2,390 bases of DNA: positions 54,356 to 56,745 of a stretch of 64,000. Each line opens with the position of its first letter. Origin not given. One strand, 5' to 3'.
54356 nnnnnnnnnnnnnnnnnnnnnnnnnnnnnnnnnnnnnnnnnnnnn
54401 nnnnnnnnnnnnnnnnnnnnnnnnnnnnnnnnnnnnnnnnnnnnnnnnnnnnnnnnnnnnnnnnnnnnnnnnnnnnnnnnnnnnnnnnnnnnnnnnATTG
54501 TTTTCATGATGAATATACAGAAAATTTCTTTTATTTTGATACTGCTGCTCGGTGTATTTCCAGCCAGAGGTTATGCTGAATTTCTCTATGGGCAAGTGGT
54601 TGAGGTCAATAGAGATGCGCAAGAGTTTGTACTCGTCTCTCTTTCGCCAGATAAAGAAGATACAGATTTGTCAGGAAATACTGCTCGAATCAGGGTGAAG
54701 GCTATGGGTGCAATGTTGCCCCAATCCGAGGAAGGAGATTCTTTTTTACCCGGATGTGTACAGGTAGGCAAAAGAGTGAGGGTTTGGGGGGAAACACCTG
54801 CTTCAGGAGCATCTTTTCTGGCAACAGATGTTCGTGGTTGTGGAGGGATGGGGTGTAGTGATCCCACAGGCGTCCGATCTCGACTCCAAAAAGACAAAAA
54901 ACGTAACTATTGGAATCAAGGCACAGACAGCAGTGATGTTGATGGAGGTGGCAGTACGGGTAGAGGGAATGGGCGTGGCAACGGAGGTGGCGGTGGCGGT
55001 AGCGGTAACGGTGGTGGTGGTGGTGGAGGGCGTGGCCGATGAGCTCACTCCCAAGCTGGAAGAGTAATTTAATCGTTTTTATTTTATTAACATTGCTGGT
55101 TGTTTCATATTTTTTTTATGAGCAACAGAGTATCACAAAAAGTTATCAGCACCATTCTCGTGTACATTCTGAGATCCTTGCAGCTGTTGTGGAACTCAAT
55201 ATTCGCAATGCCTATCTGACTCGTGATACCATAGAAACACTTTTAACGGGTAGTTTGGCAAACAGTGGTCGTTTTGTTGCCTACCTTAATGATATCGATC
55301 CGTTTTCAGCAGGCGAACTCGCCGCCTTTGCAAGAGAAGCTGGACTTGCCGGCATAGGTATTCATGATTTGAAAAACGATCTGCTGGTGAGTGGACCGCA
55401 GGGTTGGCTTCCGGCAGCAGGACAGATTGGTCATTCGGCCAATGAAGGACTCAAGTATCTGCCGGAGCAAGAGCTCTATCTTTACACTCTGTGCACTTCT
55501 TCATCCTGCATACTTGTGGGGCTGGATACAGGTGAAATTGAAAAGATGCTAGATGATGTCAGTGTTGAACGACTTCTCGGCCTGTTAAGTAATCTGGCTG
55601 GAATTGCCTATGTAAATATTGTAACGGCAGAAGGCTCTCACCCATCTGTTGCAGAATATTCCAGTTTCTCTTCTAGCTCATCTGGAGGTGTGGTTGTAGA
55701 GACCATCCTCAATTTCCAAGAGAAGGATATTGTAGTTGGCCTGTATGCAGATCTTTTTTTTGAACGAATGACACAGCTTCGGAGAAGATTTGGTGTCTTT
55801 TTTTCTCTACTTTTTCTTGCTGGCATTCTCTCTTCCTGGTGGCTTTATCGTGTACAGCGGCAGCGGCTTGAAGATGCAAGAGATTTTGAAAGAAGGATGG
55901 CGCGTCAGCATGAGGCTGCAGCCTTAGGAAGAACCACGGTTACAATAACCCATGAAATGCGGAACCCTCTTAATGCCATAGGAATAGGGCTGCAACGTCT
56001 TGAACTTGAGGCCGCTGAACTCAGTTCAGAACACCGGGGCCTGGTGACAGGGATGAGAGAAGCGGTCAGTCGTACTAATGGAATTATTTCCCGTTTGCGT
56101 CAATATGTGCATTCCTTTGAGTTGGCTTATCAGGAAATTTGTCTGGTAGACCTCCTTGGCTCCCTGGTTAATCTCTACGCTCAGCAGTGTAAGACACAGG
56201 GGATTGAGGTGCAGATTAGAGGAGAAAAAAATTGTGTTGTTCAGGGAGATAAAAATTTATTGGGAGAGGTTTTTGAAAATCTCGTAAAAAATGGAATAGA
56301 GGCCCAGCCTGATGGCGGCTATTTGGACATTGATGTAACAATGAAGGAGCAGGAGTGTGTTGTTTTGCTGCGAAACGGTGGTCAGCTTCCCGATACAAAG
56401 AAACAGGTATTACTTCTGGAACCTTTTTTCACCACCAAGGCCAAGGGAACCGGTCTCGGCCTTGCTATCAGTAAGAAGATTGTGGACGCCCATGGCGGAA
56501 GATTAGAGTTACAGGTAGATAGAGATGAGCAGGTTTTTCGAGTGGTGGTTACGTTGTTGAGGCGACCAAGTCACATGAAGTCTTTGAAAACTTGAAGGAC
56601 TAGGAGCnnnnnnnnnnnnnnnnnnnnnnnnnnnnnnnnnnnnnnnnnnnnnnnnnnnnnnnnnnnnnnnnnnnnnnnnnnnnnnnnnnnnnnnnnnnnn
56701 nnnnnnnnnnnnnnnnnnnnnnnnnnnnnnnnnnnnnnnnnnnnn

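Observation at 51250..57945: Expanded Zra-like sigma54 locus with three secreted Gly/Asn-rich proteins sharing a G-M-G-(D)-C motif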

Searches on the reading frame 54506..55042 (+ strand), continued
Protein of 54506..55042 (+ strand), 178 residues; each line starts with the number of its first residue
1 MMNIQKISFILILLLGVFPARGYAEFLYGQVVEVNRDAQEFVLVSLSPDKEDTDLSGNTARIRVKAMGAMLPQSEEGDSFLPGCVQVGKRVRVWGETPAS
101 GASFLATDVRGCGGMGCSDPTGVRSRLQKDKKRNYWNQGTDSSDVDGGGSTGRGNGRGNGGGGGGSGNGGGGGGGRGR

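Call 55: search_protein_families(library=pfam, alignment_id=A6, max_evalue=0.1)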
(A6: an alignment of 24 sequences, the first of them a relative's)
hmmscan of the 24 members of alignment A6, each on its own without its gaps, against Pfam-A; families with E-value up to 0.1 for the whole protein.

A. member 1, P0001 (178 aa): 0 families

B. families by the number of members that match (of 24 scanned): 3 families
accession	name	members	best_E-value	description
PF07392.17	P19Arf_N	1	0.027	Cyclin-dependent kinase inhibitor 2a p19Arf N-terminus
PF22987.3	Tudor_KDM3B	1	0.051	Lysine-specific demethylase 3B, tudor domain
PF18914.6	DUF5666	1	0.052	Domain of unknown function (DUF5666)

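Call 56: search_solved_structures(query=A6, max_evalue=1)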
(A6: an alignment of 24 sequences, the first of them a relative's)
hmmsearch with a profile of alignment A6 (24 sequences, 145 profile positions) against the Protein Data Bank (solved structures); distinct sequences matched with E-value up to 1: 1.
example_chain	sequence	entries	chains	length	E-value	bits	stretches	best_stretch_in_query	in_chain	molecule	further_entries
8ump_B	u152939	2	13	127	0.22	14.6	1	12-82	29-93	T33-ml35-redesigned-CutA-fold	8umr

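Call 57: find_encoding_contigs(protein=P0080, flank=6000, max_places=2)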
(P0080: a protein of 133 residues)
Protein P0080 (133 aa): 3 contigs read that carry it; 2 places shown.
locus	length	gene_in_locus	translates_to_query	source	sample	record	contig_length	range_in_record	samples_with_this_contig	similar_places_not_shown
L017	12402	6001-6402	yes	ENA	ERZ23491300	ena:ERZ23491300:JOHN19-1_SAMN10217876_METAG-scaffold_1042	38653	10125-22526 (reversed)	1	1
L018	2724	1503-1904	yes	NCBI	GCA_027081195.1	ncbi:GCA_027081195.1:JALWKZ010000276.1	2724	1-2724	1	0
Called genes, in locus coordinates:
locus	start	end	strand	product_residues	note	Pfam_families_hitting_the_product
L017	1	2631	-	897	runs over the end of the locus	PF00690:Cation_ATPase_N, PF12710:HAD (faint), PF00122:E1-E2_ATPase, PF00702:Hydrolase, PF13246:Cation_ATPase, PF08282:Hydrolase_3 (weak), PF00689:Cation_ATPase_C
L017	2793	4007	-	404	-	PF07690:MFS_1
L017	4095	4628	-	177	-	PF02915:Rubrerythrin (faint)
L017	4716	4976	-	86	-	PF00581:Rhodanese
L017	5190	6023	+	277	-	PF14358:DUF4405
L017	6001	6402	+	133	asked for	-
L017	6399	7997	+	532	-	PF00512:HisKA, PF02518:HATPase_c, PF14501:HATPase_c_5 (weak)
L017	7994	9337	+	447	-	PF00072:Response_reg, PF00158:Sigma54_activat, PF01078:Mg_chelatase (faint), PF14532:Sigma54_activ_2, PF07728:AAA_5 (weak), PF25601:AAA_lid_14, PF02954:HTH_8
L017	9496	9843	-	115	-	PF00036:EF-hand_1 (faint), PF13202:EF-hand_5 (faint), PF13405:EF-hand_6 (faint), PF13499:EF-hand_7 (faint)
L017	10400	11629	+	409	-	-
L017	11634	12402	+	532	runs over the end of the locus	PF01292:Ni_hydr_CYTB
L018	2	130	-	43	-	?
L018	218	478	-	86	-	PF00581:Rhodanese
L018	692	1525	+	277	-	PF14358:DUF4405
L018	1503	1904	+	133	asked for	-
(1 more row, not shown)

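Call 58: find_encoding_contigs(protein=P0104, flank=6000, max_places=1)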
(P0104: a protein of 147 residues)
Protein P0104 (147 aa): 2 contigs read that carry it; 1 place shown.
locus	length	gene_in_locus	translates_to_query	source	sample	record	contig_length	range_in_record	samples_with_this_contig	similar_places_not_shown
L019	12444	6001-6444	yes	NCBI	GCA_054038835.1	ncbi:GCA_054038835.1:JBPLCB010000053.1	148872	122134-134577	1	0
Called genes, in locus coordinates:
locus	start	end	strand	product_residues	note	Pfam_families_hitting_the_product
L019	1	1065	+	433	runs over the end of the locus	PF06808:DctM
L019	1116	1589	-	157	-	PF00072:Response_reg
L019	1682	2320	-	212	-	PF01551:Peptidase_M23 (weak)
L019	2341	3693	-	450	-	PF02812:ELFV_dehydrog_N, PF00208:ELFV_dehydrog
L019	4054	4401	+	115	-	-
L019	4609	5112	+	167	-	-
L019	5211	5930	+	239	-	PF09968:DUF2202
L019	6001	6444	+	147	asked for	-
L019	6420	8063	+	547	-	PF00512:HisKA, PF02518:HATPase_c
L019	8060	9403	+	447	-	PF00072:Response_reg, PF00158:Sigma54_activat, PF14532:Sigma54_activ_2, PF07728:AAA_5 (weak), PF25601:AAA_lid_14, PF02954:HTH_8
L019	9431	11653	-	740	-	PF13646:HEAT_2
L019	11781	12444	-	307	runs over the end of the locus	PF03547:Mem_trans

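Call 59: find_encoding_contigs(protein=P0141, flank=6000, max_places=1)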
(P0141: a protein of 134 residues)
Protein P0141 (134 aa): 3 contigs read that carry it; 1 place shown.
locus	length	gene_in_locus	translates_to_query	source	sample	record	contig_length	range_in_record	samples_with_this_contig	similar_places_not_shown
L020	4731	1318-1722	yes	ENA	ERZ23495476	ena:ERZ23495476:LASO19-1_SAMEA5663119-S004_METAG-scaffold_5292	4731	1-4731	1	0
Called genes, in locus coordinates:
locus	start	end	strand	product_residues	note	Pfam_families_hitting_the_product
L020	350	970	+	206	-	-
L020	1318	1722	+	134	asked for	-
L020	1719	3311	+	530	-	PF00512:HisKA, PF14501:HATPase_c_5 (faint), PF02518:HATPase_c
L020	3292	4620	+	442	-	PF00072:Response_reg, PF00158:Sigma54_activat, PF14532:Sigma54_activ_2, PF25601:AAA_lid_14, PF02954:HTH_8, PF18024:HTH_50 (weak)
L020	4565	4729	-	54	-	?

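Call 60: find_encoding_contigs(protein=P0164, flank=6000, max_places=1)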
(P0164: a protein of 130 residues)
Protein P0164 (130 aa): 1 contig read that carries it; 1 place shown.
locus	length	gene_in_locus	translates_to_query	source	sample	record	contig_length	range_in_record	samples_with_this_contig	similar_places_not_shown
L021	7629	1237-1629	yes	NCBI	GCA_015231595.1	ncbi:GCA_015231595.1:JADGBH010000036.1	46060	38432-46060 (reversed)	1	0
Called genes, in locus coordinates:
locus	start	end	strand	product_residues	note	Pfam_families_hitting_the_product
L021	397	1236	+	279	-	PF09968:DUF2202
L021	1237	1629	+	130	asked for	-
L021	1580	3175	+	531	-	PF00512:HisKA, PF02518:HATPase_c, PF14501:HATPase_c_5 (weak)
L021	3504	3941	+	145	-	PF12838:Fer4_7 (weak), PF13187:Fer4_9 (weak), PF12139:APS-reductase_C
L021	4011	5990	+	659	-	PF00890:FAD_binding_2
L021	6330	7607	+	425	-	PF00890:FAD_binding_2 (weak), PF01134:GIDA (faint), PF01266:DAO (weak), PF07992:Pyr_redox_2 (faint), PF12831:FAD_oxidored, PF13450:NAD_binding_8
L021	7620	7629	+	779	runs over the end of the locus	PF07992:Pyr_redox_2, PF13738:Pyr_redox_3, PF00070:Pyr_redox (weak), PF01266:DAO, PF13450:NAD_binding_8, PF12838:Fer4_7, PF13187:Fer4_9, PF02662:FlpD, +8 more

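Call 87: search_protein_families(library=pfam, proteins=[L009:3523-4263:+, L019:4054-4401:+, L019:4609-5112:+, L020:350-970:+, L017:9496-9843:-, L005:11851-12183:+], max_evalue=0.1)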
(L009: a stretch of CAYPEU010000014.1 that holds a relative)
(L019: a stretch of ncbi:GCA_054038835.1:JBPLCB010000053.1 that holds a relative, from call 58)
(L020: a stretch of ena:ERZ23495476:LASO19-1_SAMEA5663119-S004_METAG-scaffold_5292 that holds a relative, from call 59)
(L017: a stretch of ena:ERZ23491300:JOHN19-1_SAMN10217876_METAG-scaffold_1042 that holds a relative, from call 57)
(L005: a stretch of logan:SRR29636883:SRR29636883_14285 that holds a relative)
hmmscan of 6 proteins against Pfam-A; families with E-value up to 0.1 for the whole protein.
L009:3523-4263:+ (246 aa): 2 families
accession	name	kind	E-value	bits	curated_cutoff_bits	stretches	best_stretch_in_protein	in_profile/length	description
PF09968.15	DUF2202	-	6.9e-58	195.5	22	1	65-221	5-161/162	Uncharacterized protein domain (DUF2202)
PF02915.23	Rubrerythrin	-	0.093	13.5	22.8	0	71-114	9-58/137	Rubrerythrin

L019:4054-4401:+ (115 aa): 3 families
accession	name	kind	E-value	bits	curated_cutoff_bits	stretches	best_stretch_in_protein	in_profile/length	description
PF06518.16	DUF1104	-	7.9e-05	23.3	25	1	26-73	1-45/92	Protein of unknown function (DUF1104)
PF13801.11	Metal_resist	-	0.0037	17.9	29.2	1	9-70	4-67/125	Heavy-metal resistance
PF22618.1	RskA_N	-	0.097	13.3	27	0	29-56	12-39/48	Anti-sigma-K factor RskA, N-terminal domain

L019:4609-5112:+ (167 aa): 0 families

L020:350-970:+ (206 aa): 1 family
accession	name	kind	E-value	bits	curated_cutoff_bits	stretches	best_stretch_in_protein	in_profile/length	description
PF04956.18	TrbC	-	0.03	15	27.9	1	2-67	2-69/98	TrbC/VIRB2 pilin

L017:9496-9843:- (115 aa): 7 families
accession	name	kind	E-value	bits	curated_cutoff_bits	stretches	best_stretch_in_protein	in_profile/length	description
PF00036.39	EF-hand_1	-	1e-11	43.9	25.4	2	37-54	6-23/29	EF hand domain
PF13202.12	EF-hand_5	-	9.1e-11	41.2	25.9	2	80-98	5-23/25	EF hand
PF13405.12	EF-hand_6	-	1.9e-09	36.8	25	2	80-98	6-24/30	EF-hand domain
PF13499.12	EF-hand_7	-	5.7e-08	33.4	30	2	79-98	7-27/67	EF-hand domain pair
PF13833.12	EF-hand_8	-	0.0018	18.4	28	0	37-52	31-46/54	EF-hand domain pair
PF10591.15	SPARC_Ca_bdg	-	0.0021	18.8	22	0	36-58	59-81/113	Secreted protein acidic and rich in cysteine Ca binding region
PF13395.12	HNH_4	-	0.059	13.8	22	1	25-58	16-49/54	HNH endonuclease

L005:11851-12183:+ (110 aa): 0 families

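Call 89: list_cluster_members(proteins=[P0104, P0164, P0080, P0267, P0034, P0040, P0053, P0090, P0115, P0175])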
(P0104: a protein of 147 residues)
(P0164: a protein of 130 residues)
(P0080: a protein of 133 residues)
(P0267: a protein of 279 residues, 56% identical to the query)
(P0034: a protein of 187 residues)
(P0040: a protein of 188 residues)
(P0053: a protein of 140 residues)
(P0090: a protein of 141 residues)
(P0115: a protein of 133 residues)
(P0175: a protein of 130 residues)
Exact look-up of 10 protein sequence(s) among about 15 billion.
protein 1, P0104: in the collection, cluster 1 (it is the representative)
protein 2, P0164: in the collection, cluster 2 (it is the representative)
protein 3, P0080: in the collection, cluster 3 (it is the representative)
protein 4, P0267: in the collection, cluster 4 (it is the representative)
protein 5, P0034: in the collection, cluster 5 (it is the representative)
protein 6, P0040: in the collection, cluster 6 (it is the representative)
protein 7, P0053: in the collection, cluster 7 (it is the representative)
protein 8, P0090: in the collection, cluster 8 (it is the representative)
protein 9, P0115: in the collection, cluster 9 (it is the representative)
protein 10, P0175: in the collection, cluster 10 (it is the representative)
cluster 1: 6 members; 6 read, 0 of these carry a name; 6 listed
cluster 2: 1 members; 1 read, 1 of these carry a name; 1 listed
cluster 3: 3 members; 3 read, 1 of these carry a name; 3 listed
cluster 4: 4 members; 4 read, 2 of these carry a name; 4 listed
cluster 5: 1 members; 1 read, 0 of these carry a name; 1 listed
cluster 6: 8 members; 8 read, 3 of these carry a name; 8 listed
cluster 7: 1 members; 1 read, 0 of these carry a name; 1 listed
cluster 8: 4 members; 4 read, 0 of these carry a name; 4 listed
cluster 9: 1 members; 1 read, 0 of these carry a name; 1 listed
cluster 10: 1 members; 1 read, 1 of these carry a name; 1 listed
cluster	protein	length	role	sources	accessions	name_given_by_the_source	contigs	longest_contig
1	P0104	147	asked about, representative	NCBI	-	-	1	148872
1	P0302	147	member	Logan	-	-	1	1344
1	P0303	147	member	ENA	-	-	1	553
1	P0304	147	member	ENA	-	-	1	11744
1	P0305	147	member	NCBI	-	-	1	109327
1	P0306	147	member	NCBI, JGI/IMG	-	-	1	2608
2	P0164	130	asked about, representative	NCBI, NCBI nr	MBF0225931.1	MAG: hypothetical protein HQK76_10790 [Desulfobacterales bacterium] | hypothetical protein [Desulfobacterales bacterium]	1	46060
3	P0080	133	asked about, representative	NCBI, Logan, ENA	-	-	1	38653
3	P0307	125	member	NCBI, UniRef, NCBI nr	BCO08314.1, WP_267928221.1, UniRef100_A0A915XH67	hypothetical protein GF1_06900 [Desulfolithobacter dissulfuricans] | Uncharacterized protein n=1 Tax=Desulfolithobacter dissulfuricans TaxID=2795293 ... | hypothetical protein [Desulfolithobacter dissulfuricans]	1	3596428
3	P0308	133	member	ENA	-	-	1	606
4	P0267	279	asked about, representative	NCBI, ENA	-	-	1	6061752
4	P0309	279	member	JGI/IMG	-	hypothetical protein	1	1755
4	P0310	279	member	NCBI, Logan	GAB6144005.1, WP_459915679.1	DUF4405 domain-containing protein [Desulfocicer niacini]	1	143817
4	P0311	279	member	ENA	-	-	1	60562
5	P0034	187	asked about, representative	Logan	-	-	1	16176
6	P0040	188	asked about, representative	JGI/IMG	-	hypothetical protein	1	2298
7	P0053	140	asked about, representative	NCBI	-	-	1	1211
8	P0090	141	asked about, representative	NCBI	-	-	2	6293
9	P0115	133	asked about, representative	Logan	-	-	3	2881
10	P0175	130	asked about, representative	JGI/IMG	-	hypothetical protein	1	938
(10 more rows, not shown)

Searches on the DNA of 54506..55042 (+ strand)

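Call 81: search_rna_families(sources=[L001, L006, L007, L009, L027, L028], threshold=gathering)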
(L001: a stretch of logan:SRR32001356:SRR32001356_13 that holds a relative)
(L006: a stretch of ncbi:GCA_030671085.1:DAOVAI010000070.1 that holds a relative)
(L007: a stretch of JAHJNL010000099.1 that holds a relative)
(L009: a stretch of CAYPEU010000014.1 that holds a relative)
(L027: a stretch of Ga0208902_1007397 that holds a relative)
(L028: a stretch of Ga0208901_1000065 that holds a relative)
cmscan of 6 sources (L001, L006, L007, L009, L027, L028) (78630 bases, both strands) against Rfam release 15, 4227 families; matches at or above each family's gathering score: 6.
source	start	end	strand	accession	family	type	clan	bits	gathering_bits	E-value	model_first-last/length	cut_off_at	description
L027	266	452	+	RF00174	Cobalamin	Cis-reg; riboswitch;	CL00101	120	31.5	1.9e-29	1-189/189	no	Cobalamin riboswitch aptamer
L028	1969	2155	-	RF00174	Cobalamin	Cis-reg; riboswitch;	CL00101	108.8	31.5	3e-26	1-189/189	no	Cobalamin riboswitch aptamer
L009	11563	11761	+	RF00174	Cobalamin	Cis-reg; riboswitch;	CL00101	105.8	31.5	2.2e-25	1-189/189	no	Cobalamin riboswitch aptamer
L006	5648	5844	+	RF00174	Cobalamin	Cis-reg; riboswitch;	CL00101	104.7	31.5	4.7e-25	1-189/189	no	Cobalamin riboswitch aptamer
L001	13580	13818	+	RF00174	Cobalamin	Cis-reg; riboswitch;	CL00101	102.8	31.5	1.6e-24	1-189/189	no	Cobalamin riboswitch aptamer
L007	11611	11844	+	RF00174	Cobalamin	Cis-reg; riboswitch;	CL00101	100.1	31.5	9.3e-24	1-189/189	no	Cobalamin riboswitch aptamer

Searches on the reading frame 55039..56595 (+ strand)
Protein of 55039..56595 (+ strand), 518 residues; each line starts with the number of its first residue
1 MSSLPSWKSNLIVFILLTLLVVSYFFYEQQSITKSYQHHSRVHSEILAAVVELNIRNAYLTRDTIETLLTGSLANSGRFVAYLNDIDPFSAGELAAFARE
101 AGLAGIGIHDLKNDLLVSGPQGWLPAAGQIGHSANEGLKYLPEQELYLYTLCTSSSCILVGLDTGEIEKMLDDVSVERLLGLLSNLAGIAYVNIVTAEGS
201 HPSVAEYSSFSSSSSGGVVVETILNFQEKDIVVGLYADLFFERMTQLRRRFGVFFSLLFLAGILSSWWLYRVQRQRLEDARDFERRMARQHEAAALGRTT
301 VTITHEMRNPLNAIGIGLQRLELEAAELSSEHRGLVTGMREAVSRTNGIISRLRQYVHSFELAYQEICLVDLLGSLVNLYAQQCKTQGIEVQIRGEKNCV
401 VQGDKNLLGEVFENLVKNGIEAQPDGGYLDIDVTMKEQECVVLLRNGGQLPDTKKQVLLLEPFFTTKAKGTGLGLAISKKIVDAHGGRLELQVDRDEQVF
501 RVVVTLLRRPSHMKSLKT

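Call 3: search_protein_families(library=pfam, proteins=[window:55039-56595:+], max_evalue=0.1)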
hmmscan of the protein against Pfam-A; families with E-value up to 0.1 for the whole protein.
window:55039-56595:+ (518 aa): 5 families
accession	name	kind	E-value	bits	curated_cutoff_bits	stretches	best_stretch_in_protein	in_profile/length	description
PF02518.31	HATPase_c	-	8.7e-15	55.6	26.4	1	403-506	1-107/111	Histidine kinase-, DNA gyrase B-, and HSP90-like ATPase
PF00512.31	HisKA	-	5.2e-07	30.1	26.9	1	302-356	8-60/66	His Kinase A (phospho-acceptor) domain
PF14501.12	HATPase_c_5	-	5.2e-05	23.5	22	1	410-505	8-100/102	GHKL domain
PF13581.12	HATPase_c_2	-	0.0005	20.5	27.4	1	408-485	36-112/127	Histidine kinase-like ATPase domain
PF13567.11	DUF4131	-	0.031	14.4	31.6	0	243-281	25-62/165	Domain of unknown function (DUF4131)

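Call 6: search_protein_families(library=ncbifam, proteins=[window:55039-56595:+], max_evalue=0.1)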
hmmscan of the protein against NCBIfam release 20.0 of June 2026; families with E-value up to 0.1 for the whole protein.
window:55039-56595:+ (518 aa): 76 families (the best 25 are shown)
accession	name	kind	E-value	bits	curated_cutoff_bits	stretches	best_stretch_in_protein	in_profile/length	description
NF007688.0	PRK10364.1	equivalog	2.4e-39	135.4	479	1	256-493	204-437/460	two-component system sensor histidine kinase ZraS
NF008468.0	PRK11360.1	equivalog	6.7e-38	130.4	646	1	280-496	380-597/616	two-component system sensor histidine kinase AtoS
NF053867.1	SprKinKinDBac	equivalog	6.1e-22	77.7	775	1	251-498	245-488/500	sporulation kinase KinD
NF047794.1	HisKinPtgB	equivalog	6.2e-22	77.6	1000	1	292-492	438-640/656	two-component system sensor histidine kinase PgtB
NF008312.0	PRK11100.1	equivalog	1.2e-21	77.1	356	1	297-498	257-465/477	two-component system sensor histidine kinase CreC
NF033091.0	HK_VanS_ACDEFG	equivalog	2.8e-21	75.9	400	1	300-503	78-291/293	vancomycin resistance histidine kinase VanS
NF049962.1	HisKinFlgSCampy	equivalog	7e-20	71.2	600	1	289-495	125-329/338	fla regulon two-component system sensor histidine kinase FlgS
NF040750.1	tetrathio_HK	equivalog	3.3e-18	65.5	750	1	246-497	282-544/555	tetrathionate respiration histidine kinase TtrS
TIGR01386.1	cztS_silS_copS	subfamily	4.9e-18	65.3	292.55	1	303-503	248-455/457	heavy metal sensor histidine kinase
NF046044.1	PnpS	equivalog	9.2e-18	64.4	400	1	357-493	235-377/390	two-component system histidine kinase PnpS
TIGR02966.1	phoR_proteo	equivalog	1.3e-17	63.9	334.2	1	302-492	120-320/333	phosphate regulon sensor histidine kinase PhoR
NF010411.0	PRK13837.1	equivalog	2.4e-17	62.3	647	1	272-492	425-660/828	two-component system VirA-like sensor kinase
TIGR02916.1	PEP_his_kin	equivalog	4.2e-17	62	300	1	289-494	468-667/679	XrtA/PEP-CTERM system histidine kinase PrsK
NF047497.1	HK_LIC_12097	equivalog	8.9e-17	60.8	500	1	281-503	135-363/367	LIC_12097 family sensor histidine kinase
TIGR03785.1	marine_sort_HK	equivalog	9.5e-17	60.5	612.2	1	302-505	491-701/703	proteobacterial dedicated sortase system histidine kinase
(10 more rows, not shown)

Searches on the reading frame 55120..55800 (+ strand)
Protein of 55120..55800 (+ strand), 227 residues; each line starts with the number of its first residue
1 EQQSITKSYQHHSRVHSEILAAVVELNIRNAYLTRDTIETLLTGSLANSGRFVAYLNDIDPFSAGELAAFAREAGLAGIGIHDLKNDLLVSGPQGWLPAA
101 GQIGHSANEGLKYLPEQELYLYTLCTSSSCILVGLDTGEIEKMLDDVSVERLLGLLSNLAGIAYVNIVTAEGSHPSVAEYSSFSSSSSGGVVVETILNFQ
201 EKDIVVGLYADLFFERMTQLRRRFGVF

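Call 87: search_protein_families(library=pfam, proteins=[window:55120-55800:+], max_evalue=0.1)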
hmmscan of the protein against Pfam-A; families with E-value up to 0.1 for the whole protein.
window:55120-55800:+ (227 aa): 0 families

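Call 97: search_solved_structures(query=window:55120-55800:+, max_evalue=10)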
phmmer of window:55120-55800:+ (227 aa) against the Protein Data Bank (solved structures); distinct sequences matched with E-value up to 10: 3.
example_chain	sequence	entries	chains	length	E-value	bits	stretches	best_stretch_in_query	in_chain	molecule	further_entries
9g3q_A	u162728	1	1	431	0.45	13.4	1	55-88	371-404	AAEL001965-PA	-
7l1q_A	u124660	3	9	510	0.53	13.2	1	8-95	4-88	ATP synthase subunit alpha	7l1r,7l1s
9nvl_A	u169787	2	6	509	0.59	13.1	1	8-95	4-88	ATPase Hybrid F1 with the ancestral core domains Chain A | ATPase hybrid F1 with the ancestral core domains alpha chains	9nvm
